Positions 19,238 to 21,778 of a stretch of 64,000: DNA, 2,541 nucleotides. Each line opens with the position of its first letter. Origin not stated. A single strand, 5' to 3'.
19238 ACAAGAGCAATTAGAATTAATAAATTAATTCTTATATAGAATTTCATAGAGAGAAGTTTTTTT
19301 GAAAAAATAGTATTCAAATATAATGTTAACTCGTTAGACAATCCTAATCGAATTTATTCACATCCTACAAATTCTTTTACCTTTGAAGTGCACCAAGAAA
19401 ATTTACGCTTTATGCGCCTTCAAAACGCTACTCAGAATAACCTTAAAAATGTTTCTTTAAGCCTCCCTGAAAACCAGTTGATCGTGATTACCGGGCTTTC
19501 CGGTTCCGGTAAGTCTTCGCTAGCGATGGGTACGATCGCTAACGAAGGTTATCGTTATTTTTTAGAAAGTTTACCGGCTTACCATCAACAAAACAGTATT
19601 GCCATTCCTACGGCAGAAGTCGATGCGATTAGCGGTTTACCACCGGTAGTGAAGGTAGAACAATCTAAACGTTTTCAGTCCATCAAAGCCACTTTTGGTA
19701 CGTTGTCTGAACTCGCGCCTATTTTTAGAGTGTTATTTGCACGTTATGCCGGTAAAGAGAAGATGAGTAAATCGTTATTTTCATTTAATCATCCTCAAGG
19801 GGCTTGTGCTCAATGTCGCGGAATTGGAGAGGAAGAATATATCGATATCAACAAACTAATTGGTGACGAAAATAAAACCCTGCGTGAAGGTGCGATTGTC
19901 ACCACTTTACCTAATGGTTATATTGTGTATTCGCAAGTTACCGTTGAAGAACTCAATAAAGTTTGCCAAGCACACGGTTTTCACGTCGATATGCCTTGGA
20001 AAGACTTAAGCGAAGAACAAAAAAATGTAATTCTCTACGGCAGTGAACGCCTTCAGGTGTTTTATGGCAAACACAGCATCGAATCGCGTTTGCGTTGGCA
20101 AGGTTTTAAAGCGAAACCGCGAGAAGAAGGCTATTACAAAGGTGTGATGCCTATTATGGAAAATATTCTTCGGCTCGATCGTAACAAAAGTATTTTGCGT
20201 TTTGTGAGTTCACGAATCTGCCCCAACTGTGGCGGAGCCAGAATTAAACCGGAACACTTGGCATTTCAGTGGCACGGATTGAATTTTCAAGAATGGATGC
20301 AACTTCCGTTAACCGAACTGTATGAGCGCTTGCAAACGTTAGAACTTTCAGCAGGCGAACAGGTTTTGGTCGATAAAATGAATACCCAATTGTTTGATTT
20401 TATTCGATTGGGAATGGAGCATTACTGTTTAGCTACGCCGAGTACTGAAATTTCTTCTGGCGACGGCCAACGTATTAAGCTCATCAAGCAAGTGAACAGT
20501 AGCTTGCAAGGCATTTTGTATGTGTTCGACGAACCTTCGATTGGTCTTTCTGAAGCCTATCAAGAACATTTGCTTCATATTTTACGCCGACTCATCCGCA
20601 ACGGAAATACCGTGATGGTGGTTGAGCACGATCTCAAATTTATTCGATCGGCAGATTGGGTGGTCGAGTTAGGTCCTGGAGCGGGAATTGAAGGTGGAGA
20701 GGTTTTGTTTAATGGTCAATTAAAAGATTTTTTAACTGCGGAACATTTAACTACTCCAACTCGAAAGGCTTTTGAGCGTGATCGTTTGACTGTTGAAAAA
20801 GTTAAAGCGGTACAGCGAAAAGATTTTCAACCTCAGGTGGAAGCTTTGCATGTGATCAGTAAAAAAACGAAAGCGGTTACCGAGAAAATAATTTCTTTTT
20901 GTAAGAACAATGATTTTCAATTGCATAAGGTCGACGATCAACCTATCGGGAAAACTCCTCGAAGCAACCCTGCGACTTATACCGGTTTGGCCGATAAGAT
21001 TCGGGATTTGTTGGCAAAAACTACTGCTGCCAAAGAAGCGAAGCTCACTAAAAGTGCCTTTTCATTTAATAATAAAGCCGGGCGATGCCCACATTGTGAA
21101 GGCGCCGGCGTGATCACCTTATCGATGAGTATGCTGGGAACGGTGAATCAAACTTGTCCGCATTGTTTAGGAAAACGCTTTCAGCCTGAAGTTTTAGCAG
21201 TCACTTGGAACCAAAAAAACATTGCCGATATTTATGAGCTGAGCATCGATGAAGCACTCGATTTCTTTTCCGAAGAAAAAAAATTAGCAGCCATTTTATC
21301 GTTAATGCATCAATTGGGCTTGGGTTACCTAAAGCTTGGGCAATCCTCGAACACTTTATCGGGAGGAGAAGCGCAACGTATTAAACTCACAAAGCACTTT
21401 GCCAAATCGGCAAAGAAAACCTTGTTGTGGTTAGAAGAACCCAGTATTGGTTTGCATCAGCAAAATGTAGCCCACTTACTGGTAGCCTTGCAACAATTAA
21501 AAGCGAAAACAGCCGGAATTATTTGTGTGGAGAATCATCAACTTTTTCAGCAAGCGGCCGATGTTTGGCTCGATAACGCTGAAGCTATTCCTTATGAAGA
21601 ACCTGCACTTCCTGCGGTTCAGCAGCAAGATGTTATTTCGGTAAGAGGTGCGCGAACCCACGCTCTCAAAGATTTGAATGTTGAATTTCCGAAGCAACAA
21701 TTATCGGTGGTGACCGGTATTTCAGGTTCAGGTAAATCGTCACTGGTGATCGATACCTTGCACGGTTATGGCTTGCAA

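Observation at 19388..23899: Single-chain double UvrA: 1503-aa paralogue built from two complete UvrA-like halves (four ABC modules)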

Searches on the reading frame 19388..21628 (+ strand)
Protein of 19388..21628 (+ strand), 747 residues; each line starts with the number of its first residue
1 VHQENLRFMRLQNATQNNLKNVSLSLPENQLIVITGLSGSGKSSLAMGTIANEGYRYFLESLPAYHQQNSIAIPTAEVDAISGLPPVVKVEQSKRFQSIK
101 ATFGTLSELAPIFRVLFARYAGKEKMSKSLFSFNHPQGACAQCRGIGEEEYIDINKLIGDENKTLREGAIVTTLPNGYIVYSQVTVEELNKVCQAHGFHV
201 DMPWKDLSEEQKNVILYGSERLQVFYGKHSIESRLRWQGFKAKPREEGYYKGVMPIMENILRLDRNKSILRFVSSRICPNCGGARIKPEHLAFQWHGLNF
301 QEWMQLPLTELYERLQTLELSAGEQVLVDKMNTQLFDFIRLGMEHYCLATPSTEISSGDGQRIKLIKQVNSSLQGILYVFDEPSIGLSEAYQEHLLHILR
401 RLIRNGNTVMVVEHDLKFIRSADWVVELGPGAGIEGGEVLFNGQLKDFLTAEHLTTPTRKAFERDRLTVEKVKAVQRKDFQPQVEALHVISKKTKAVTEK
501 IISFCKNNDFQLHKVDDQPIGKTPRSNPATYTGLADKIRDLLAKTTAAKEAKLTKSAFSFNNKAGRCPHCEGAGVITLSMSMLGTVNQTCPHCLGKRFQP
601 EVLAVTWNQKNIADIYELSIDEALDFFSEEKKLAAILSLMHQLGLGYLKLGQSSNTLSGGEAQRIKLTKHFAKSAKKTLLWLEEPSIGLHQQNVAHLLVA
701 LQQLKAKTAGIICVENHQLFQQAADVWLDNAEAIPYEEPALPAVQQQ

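Call 4: search_protein_families(library=pfam, proteins=[window:19388-21628:+], max_evalue=0.01)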
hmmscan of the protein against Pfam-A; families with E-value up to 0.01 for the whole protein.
window:19388-21628:+ (747 aa): 6 families
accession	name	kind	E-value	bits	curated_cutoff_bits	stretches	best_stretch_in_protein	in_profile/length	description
PF17755.6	UvrA_DNA-bind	-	9.8e-15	55.2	23.2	1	153-258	1-93/110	UvrA DNA-binding domain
PF00005.33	ABC_tran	-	3.5e-11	44.3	25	1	19-47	1-29/137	ABC transporter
PF00684.25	DnaJ_CXXCXGXG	-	1.1e-05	26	32.7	1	563-596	14-50/65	DnaJ central domain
PF02463.25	SMC_N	-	0.0019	18.1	40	0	368-724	135-206/220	RecF/RecN/SMC N terminal domain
PF13304.12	AAA_21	-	0.0025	18.4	27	0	350-414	233-298/304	AAA domain, putative AbiEii toxin, Type IV TA system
PF20720.3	nSTAND3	-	0.0036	17.4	27.2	0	19-47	7-35/155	Novel STAND NTPase 3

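Call 5: search_protein_families(library=ncbifam, proteins=[window:19388-21628:+], max_evalue=0.01)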
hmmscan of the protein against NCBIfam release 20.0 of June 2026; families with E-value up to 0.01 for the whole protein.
window:19388-21628:+ (747 aa): 158 families (the best 25 are shown)
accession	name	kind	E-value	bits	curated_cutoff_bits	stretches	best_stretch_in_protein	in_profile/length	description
TIGR00630.1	uvra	equivalog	1.1e-177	593.1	729.8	3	124-456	261-589/924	excinuclease ABC subunit UvrA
NF001503.0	PRK00349.1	equivalog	1e-173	579.8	1147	3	125-457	264-592/943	excinuclease ABC subunit UvrA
NF001885.0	PRK00635.1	equivalog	3e-113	379.4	3054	4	516-719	673-873/1809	excinuclease ABC subunit A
TIGR02857.1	CydD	equivalog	6.3e-25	88.1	435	3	631-726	432-526/529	thiol reductant ABC exporter subunit CydD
TIGR03608.1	L_ocin_972_ABC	subfamily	7.3e-24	84.4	254.85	2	628-725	107-201/206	putative bacteriocin export ABC transporter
NF040873.1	AztA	equivalog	1.6e-22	80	220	2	634-719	98-180/191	zinc ABC transporter ATP-binding protein AztA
TIGR02673.1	FtsE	equivalog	3.4e-20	72.6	264.85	3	340-422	124-203/214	cell division ATP-binding protein FtsE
NF010068.0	PRK13548.1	equivalog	4.3e-20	71.9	261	2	353-455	136-237/261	heme ABC transporter ATP-binding protein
TIGR04521.1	ECF_ATPase_2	equivalog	3.4e-19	69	330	3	341-464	131-254/279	energy-coupling factor transporter ATPase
NF002981.0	PRK03695.1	equivalog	7.1e-18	64.9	281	2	316-462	92-238/253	vitamin B12 ABC transporter ATP-binding protein BtuD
TIGR02315.1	ABC_phnC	equivalog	4.7e-17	62.2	266.1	3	620-719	111-206/243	phosphonate ABC transporter ATP-binding protein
TIGR01842.1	type_I_sec_PrtD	subfamily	2.5e-16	59.3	510.15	2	629-720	426-516/544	type I secretion system permease/ATPase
NF008379.0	PRK11174.1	equivalog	3e-16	59.2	684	2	634-727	462-554/588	heme ABC transporter permease/ATP-binding protein CydD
NF010170.0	PRK13651.1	equivalog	2.2e-15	56.4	432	2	346-474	157-288/308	cobalt transporter ATP-binding subunit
TIGR03411.1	urea_trans_UrtD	equivalog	6e-15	55.6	304.1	2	333-447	125-228/242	urea ABC transporter ATP-binding protein UrtD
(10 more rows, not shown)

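Call 22: search_solved_structures(query=window:19388-21628:+, max_evalue=1e-20, show_alignments=2)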
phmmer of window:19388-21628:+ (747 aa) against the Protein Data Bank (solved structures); distinct sequences matched with E-value up to 1e-20: 11.
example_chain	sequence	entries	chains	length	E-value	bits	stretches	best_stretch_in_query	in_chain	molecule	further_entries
3pih_A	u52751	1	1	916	5.8e-144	484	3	509-699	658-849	UvrABC system protein A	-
2r6f_A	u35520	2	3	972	1.2e-142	479.7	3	514-699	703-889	Excinuclease ABC subunit A | Excinuclease ABC, A subunit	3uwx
2vf7_A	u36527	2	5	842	1.3e-134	453.1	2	8-444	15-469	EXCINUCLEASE ABC, SUBUNIT A. | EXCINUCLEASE ABC SUBUNIT A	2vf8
9gxk_A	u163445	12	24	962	2.8e-134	452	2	514-699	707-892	UvrABC system protein A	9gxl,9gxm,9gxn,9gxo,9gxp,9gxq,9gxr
9gxu_A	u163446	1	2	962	1.7e-133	449.4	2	514-697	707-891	UvrABC system protein A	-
9gxw_A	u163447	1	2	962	2e-133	449.2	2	514-699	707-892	UvrABC system protein A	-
9ga5_A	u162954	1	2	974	6.8e-130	437.5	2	128-452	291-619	UvrABC system protein A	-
3zqj_A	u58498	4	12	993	7.7e-130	437.3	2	128-452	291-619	UVRABC SYSTEM PROTEIN A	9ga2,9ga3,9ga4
6n9l_A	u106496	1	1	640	4.6e-126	424.8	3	509-697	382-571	UvrABC system protein A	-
3ux8_A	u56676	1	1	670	1.4e-118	400.1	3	514-699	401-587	Excinuclease ABC, A subunit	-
7sh1_A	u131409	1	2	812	6.2e-109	368.2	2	514-672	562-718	Excinuclease ABC subunit UvrA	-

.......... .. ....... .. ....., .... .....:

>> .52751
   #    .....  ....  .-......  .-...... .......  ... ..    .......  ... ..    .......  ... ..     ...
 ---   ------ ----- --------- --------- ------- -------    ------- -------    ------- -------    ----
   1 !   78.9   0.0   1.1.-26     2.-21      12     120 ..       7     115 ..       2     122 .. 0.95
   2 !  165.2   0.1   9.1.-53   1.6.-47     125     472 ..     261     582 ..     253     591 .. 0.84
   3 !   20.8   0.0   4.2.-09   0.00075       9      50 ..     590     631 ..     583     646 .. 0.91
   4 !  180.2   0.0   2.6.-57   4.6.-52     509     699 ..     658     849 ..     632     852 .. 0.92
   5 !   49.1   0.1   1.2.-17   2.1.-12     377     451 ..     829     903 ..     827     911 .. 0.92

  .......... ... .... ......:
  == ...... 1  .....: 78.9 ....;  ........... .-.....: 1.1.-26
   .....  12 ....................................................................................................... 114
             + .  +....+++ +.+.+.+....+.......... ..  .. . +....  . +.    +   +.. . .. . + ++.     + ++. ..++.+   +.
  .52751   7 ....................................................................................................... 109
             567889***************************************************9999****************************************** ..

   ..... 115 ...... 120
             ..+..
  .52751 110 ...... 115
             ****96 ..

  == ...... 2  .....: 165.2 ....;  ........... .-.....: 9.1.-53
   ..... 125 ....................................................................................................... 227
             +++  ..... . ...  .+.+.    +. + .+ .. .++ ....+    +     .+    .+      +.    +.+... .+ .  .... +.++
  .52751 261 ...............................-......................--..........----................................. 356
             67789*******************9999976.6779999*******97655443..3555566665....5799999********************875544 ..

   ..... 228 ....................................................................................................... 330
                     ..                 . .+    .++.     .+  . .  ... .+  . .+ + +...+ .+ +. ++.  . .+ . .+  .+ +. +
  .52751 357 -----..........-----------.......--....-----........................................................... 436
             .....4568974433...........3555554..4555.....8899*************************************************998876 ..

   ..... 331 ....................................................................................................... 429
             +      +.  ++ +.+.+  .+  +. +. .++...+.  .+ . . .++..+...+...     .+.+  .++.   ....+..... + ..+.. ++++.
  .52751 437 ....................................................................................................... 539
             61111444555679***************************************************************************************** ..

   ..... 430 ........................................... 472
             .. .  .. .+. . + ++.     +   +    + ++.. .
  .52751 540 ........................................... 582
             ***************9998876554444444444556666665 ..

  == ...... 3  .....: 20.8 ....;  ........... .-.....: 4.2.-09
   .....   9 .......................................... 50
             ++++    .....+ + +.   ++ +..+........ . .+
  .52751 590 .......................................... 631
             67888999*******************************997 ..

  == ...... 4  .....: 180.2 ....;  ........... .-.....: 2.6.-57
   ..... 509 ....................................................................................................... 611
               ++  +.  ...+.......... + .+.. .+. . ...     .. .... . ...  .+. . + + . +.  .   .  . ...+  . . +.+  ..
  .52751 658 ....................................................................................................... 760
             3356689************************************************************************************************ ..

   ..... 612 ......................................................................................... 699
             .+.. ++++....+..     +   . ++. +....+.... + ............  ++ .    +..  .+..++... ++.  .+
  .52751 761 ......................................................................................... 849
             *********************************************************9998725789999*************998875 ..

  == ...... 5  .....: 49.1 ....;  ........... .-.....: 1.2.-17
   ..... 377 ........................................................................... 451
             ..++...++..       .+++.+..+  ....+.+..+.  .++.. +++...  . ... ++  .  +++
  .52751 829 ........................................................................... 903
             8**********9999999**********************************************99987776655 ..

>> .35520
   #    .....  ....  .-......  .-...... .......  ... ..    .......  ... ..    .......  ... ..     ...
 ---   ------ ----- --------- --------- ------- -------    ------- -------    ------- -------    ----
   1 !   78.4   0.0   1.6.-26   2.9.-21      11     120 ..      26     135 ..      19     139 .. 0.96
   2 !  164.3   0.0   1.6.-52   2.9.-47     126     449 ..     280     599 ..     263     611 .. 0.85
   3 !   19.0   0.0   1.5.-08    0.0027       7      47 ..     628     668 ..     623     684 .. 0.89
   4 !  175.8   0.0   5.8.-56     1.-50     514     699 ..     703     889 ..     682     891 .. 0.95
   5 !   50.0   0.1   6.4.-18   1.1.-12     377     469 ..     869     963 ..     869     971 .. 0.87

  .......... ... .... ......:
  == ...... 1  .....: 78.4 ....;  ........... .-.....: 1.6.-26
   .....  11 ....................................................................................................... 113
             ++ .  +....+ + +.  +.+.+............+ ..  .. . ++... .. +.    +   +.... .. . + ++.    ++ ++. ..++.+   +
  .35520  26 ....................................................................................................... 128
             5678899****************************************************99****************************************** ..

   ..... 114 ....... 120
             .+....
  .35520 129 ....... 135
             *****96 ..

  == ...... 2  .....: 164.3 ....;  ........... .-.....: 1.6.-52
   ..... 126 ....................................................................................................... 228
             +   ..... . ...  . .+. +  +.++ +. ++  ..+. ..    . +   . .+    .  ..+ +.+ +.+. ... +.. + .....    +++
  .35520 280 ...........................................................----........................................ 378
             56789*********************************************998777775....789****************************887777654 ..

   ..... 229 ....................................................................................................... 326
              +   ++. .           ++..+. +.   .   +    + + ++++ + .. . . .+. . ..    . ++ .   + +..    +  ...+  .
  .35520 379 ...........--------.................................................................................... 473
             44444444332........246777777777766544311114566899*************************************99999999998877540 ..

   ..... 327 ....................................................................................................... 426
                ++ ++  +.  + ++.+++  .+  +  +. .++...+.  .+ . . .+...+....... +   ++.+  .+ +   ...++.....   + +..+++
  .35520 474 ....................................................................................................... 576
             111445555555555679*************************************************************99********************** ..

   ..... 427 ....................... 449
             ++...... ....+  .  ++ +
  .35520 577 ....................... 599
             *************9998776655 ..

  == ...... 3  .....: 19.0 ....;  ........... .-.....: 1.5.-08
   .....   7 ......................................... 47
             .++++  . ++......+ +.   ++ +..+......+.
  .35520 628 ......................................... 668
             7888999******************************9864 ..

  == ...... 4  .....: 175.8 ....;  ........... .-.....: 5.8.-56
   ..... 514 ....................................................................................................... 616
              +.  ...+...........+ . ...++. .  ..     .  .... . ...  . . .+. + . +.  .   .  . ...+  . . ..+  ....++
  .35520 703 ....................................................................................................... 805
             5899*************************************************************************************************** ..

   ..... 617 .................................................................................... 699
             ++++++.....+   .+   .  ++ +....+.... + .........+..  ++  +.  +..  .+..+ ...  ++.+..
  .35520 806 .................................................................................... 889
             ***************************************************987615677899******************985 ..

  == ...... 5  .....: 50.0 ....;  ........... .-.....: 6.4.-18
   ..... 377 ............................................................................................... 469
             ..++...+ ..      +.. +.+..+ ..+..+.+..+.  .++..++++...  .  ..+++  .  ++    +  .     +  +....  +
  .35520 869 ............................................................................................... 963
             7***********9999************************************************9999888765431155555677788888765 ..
